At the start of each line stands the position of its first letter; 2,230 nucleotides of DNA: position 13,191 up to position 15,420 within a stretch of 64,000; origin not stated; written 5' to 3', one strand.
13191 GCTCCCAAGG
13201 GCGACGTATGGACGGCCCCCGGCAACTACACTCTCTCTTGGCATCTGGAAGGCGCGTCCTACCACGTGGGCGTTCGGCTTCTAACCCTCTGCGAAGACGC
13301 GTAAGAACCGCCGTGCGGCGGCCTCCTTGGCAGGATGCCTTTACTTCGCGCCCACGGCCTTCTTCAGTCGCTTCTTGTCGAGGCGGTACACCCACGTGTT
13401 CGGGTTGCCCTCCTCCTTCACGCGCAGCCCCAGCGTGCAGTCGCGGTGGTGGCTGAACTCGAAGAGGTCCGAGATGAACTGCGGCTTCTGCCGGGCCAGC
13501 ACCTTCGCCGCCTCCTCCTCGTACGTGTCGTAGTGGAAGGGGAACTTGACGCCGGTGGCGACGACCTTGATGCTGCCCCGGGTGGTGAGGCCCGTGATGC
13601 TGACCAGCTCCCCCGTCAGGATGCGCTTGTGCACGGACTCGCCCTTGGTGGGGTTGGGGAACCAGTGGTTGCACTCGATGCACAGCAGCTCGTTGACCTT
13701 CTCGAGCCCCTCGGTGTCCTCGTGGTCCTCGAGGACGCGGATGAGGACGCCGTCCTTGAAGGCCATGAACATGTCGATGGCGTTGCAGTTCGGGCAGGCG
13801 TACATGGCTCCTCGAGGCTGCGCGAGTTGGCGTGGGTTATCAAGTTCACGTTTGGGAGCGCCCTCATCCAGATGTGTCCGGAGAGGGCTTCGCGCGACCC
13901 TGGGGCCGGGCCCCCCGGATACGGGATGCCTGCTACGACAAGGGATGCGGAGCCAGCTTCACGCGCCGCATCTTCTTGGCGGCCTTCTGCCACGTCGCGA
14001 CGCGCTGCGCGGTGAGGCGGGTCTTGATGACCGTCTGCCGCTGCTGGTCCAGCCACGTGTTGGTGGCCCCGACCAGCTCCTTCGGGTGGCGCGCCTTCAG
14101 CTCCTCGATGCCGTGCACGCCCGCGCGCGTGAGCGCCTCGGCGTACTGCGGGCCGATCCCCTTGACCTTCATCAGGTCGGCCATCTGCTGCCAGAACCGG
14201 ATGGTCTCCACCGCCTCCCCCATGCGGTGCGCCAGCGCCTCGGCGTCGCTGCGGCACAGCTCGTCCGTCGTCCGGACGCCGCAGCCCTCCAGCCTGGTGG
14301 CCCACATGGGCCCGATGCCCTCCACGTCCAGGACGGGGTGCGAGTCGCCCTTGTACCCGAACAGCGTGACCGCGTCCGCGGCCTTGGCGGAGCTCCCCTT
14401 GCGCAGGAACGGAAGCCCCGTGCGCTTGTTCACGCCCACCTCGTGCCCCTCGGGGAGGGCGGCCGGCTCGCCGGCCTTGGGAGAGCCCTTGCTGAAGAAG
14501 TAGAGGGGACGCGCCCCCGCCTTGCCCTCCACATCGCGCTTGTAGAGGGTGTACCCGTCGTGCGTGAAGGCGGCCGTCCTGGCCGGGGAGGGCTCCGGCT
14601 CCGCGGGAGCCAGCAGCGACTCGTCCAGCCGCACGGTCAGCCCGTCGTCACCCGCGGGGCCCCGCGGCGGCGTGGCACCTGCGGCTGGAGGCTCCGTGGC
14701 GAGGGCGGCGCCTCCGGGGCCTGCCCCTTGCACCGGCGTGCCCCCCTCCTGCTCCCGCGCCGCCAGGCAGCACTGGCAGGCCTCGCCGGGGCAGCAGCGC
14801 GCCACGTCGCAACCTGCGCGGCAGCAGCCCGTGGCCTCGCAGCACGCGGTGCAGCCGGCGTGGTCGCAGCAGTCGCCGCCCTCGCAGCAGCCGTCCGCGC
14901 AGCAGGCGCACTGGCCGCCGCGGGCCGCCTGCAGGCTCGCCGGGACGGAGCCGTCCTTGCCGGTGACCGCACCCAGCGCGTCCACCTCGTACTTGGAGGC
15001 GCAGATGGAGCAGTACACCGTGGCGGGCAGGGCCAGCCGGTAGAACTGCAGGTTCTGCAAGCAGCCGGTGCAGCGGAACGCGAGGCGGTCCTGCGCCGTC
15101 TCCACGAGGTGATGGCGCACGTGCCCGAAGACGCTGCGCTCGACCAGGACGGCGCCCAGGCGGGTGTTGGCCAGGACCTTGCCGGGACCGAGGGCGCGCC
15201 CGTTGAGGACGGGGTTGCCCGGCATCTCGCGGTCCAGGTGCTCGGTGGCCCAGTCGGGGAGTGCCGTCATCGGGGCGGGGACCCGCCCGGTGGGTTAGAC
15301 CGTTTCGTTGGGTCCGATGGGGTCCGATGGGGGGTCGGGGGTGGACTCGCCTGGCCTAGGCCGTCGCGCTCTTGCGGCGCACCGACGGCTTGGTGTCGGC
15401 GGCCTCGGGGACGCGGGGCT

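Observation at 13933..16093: Uncharacterised roughly 55-aa 'GYTLY-RDV-YFF-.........' module in three proteins at two loci, each followed by a Zn-ribbon gene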

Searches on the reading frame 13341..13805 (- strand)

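Call 3: search_protein_families(library=pfam, proteins=[window:13341-13805:-], max_evalue=1)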
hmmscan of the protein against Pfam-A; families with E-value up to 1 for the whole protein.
window:13341-13805:- (154 aa): 0 families

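Call 6: search_protein_families(library=ncbifam, proteins=[window:13341-13805:-], max_evalue=1)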
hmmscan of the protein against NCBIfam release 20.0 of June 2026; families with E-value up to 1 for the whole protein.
window:13341-13805:- (154 aa): 1 family
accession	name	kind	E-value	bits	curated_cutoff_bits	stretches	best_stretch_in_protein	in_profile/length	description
NF038384.1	zinc_YnfU_fam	subfamily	0.14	11.8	36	0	34-49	33-48/52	YnfU family zinc-binding protein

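Call 35: search_protein_families(library=phrogs, proteins=[window:13341-13805:-], max_evalue=0.01)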
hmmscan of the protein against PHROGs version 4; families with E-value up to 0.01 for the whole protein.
window:13341-13805:- (154 aa): 0 families

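Call 70: search_protein_families(library=padloc, proteins=[window:13341-13805:-], max_evalue=0.01)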
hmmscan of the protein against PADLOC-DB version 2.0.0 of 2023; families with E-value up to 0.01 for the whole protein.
window:13341-13805:- (154 aa): 0 families

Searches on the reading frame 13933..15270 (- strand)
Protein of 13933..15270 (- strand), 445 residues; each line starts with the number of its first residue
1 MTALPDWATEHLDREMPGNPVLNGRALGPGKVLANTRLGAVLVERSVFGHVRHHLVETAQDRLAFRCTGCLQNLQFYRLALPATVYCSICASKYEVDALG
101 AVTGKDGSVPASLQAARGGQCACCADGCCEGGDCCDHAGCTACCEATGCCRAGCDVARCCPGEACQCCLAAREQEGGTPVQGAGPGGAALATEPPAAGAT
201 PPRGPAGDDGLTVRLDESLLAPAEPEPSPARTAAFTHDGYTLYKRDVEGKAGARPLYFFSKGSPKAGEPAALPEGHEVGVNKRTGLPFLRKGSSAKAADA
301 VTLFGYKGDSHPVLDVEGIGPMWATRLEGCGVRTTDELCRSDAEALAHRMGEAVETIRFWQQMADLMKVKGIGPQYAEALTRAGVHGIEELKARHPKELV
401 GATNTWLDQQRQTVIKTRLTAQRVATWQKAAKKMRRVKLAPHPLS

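Call 3: search_protein_families(library=pfam, proteins=[window:13933-15270:-], max_evalue=1)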
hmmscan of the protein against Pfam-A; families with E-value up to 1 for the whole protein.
window:13933-15270:- (445 aa): 7 families
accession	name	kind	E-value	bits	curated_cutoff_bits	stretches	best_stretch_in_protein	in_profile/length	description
PF14229.12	DUF4332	-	1.4e-18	67.7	23.2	1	317-433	1-121/122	Domain of unknown function (DUF4332)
PF14520.12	HHH_5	-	9.2e-11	42.5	27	2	365-400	3-38/57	Helix-hairpin-helix domain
PF11731.14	Cdd1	-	1.2e-07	32.3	25.5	1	362-405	4-47/86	Pathogenicity locus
PF10391.15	DNA_pol_lambd_f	-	0.00063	19.9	29.8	1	366-399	3-36/51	Fingers domain of DNA polymerase lambda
PF00633.29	HHH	-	0.014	15.7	24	1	364-380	11-27/30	Helix-hairpin-helix motif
PF12836.13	HHH_3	-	0.11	13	27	1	345-380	25-60/65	Helix-hairpin-helix motif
PF02961.22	SAM_BAF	-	0.15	13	25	0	367-387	21-41/88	Barrier to autointegration factor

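Call 6: search_protein_families(library=ncbifam, proteins=[window:13933-15270:-], max_evalue=1)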
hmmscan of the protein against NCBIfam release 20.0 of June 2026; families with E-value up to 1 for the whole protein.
window:13933-15270:- (445 aa): 16 families
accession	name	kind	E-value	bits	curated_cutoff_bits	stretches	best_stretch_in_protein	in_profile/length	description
TIGR03491.1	TIGR03491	subfamily_domain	3.3e-07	29.6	97.45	1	362-439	210-287/462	TM0106 family RecB-like putative nuclease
NF002882.0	PRK03348.1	equivalog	1.4e-06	27.3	389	2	311-354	180-223/461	DNA polymerase IV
NF003301.0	PRK04301.1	equivalog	9.7e-05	21.7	259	1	362-434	3-74/316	DNA repair and recombination protein RadA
NF002751.0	PRK02794.1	equivalog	0.00019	20.5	371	1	310-357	210-257/425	DNA polymerase IV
NF002883.0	PRK03352.1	equivalog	0.00023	20.5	330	1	311-353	177-219/347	DNA polymerase IV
NF008915.0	PRK12278.1-1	equivalog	0.0016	18.4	281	1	363-400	152-189/216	50S ribosomal protein L21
NF002677.0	PRK02406.1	equivalog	0.0018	17.4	256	1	312-355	181-224/357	DNA polymerase IV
NF008165.0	PRK10917.1-3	equivalog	0.0059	15.1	711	1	364-437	8-85/692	ATP-dependent DNA helicase RecG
TIGR02236.1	recomb_radA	equivalog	0.0066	15.8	361.15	1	366-436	2-71/311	DNA repair and recombination protein RadA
NF009401.0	PRK12766.1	equivalog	0.01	15.5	239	1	362-400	8-46/238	50S ribosomal protein L32e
NF011532.0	PRK14973.1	equivalog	0.024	12.4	930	1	346-411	859-922/936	DNA topoisomerase I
NF045508.1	PhasinPhaH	equivalog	0.042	14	250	1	349-400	158-207/234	phasin PhaH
NF002654.0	PRK02362.1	equivalog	0.052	11.8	887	0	362-405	650-693/739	ATP-dependent DNA helicase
NF002492.0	PRK01810.1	equivalog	0.07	11.8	399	0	312-354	185-227/412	DNA polymerase IV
NF053768.1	CIS12_fam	equivalog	0.1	11.2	860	0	316-364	362-411/715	CIS12 family contractile injection system protein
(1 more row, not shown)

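Call 35: search_protein_families(library=phrogs, proteins=[window:13933-15270:-], max_evalue=0.01)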
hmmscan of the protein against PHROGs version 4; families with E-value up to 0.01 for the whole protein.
window:13933-15270:- (445 aa): 1 family
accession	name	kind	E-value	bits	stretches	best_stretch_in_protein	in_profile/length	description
phrog_1268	-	DNA, RNA and nucleotide metabolism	8.3e-05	22.6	0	311-355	181-225/425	DNA polymerase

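Call 44: find_encoding_contigs(protein=window:13933-15270:-, flank=8000, max_places=4)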
Protein window:13933-15270:- (445 aa): 1 contig read that carries it; 1 place shown.
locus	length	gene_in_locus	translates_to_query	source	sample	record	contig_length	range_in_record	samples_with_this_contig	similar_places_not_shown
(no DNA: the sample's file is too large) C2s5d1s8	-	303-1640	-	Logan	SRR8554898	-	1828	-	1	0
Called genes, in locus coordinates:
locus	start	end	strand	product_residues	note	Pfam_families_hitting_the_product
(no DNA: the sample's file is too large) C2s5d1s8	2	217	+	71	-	?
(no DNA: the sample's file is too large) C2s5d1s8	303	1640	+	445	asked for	PF11731:Cdd1 (faint), PF14229:DUF4332, PF14520:HHH_5 (faint)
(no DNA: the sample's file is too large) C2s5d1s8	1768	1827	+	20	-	?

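Call 49: find_homologous_proteins(query=window:13933-15270:-, max_evalue=1e-10)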
Query window:13933-15270:- (445 aa): 26 proteins with E <= 1e-10 among 8000 candidates.
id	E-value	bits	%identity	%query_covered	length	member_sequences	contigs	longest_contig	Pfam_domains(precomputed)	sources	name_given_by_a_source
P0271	1.6e-224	764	77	100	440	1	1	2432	PF14520.13,PF11731.15,PF14229.13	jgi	jgi:predicted flap endonuclease-1-like 5' DNA nuclease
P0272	7.3e-210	716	73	100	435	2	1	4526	PF10391.16,PF14520.13,PF11731.15,PF14229.13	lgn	-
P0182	2.1e-167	576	62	100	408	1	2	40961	PF14520.13,PF11731.15,PF14229.13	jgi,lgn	jgi:predicted flap endonuclease-1-like 5' DNA nuclease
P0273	1.5e-164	566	60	100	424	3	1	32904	PF10391.16,PF14520.13,PF11731.15,PF14229.13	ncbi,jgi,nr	ncbi:MAG: hypothetical protein QOG31_1303 [Thermoplasmata archaeon]|jgi:predicted flap endonuclease-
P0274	1.6e-164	566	62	100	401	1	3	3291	PF14520.13,PF14229.13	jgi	jgi:predicted flap endonuclease-1-like 5' DNA nuclease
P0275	6.5e-160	551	58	100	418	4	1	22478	PF14520.13,PF11731.15,PF14229.13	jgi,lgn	jgi:predicted flap endonuclease-1-like 5' DNA nuclease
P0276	8.9e-159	547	58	100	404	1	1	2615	PF14520.13,PF14229.13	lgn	-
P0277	1.6e-158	547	61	100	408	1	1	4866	PF14520.13,PF11731.15,PF14229.13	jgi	jgi:predicted flap endonuclease-1-like 5' DNA nuclease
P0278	6.3e-125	436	64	47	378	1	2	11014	PF14520.13,PF14229.13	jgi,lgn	jgi:predicted flap endonuclease-1-like 5' DNA nuclease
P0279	1.1e-50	191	36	67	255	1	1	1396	-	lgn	-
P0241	6.1e-50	189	52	26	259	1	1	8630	-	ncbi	ncbi:MAG: hypothetical protein ABR562_03495 [Thermoplasmatota archaeon]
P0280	1.0e-49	188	35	100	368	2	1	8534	PF14520.13,PF14229.13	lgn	-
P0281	1.6e-43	167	46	33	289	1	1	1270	PF10391.16,PF14520.13,PF11731.15,PF14229.13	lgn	-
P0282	2.5e-36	144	53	31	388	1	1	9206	PF10391.16,PF14520.13,PF11731.15,PF14229.13,PF00633.30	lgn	-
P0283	1.1e-34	138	50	31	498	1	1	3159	PF14520.13,PF11731.15,PF14229.13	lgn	-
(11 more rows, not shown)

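Call 51: find_encoding_contigs(protein=P0273, flank=6000, max_places=2)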
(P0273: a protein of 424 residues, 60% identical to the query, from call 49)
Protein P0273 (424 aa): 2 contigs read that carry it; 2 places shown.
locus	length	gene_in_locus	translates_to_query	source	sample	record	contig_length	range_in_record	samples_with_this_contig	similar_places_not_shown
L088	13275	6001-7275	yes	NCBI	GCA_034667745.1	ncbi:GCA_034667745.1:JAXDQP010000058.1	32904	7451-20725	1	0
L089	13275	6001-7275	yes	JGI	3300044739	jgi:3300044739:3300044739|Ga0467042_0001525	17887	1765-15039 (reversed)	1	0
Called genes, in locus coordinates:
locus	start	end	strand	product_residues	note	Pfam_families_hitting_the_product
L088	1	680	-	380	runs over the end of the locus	PF00091:Tubulin, PF12327:FtsZ_C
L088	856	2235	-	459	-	PF13088:BNR_2 (faint), PF15902:Sortilin-Vps10 (faint), PF24316:Tli3 (faint), PF02012:BNR (faint)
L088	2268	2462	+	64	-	-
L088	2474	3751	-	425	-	PF03952:Enolase_N, PF00113:Enolase_C, PF13378:MR_MLE_C (weak)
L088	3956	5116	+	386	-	PF18884:TSP3_bac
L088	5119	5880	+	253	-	-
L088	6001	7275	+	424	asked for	PF11731:Cdd1 (faint), PF14520:HHH_5 (faint), PF10391:DNA_pol_lambd_f (faint), PF14229:DUF4332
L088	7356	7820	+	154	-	-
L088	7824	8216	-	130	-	PF13828:DUF4190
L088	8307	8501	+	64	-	-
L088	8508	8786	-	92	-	-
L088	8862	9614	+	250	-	PF01015:Ribosomal_S3Ae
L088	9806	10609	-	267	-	-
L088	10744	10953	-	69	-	-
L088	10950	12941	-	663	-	-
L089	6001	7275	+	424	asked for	PF11731:Cdd1 (faint), PF14520:HHH_5 (faint), PF10391:DNA_pol_lambd_f (faint), PF14229:DUF4332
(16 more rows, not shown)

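Call 52: find_encoding_contigs(protein=P0275, flank=6000, max_places=2)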
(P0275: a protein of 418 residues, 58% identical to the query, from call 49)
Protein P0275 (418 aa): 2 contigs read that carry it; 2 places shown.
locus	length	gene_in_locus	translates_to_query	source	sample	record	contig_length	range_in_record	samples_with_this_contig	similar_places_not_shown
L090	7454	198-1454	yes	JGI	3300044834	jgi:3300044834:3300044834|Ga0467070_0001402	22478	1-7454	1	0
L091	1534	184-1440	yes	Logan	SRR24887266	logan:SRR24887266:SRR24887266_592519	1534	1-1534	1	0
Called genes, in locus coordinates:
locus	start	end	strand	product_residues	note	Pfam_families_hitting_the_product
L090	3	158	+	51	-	?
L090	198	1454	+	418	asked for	PF14520:HHH_5 (faint), PF11731:Cdd1 (faint), PF14229:DUF4332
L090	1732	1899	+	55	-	-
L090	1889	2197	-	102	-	-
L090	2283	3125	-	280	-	PF00763:THF_DHG_CYH, PF02882:THF_DHG_CYH_C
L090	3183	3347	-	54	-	-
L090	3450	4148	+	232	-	PF00702:Hydrolase, PF12710:HAD, PF13419:HAD_2, PF13242:Hydrolase_like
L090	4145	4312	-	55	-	PF03911:Sec61_beta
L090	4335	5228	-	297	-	PF00892:EamA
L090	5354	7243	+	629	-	PF00198:2-oxoacid_dh (weak)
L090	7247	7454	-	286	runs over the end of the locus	PF00892:EamA, PF06027:SLC35F (weak), PF00892:EamA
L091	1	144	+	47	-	?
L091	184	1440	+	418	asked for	PF14520:HHH_5 (faint), PF11731:Cdd1 (faint), PF14229:DUF4332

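Call 70: search_protein_families(library=padloc, proteins=[window:13933-15270:-], max_evalue=0.01)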
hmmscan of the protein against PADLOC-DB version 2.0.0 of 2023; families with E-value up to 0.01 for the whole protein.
window:13933-15270:- (445 aa): 0 families
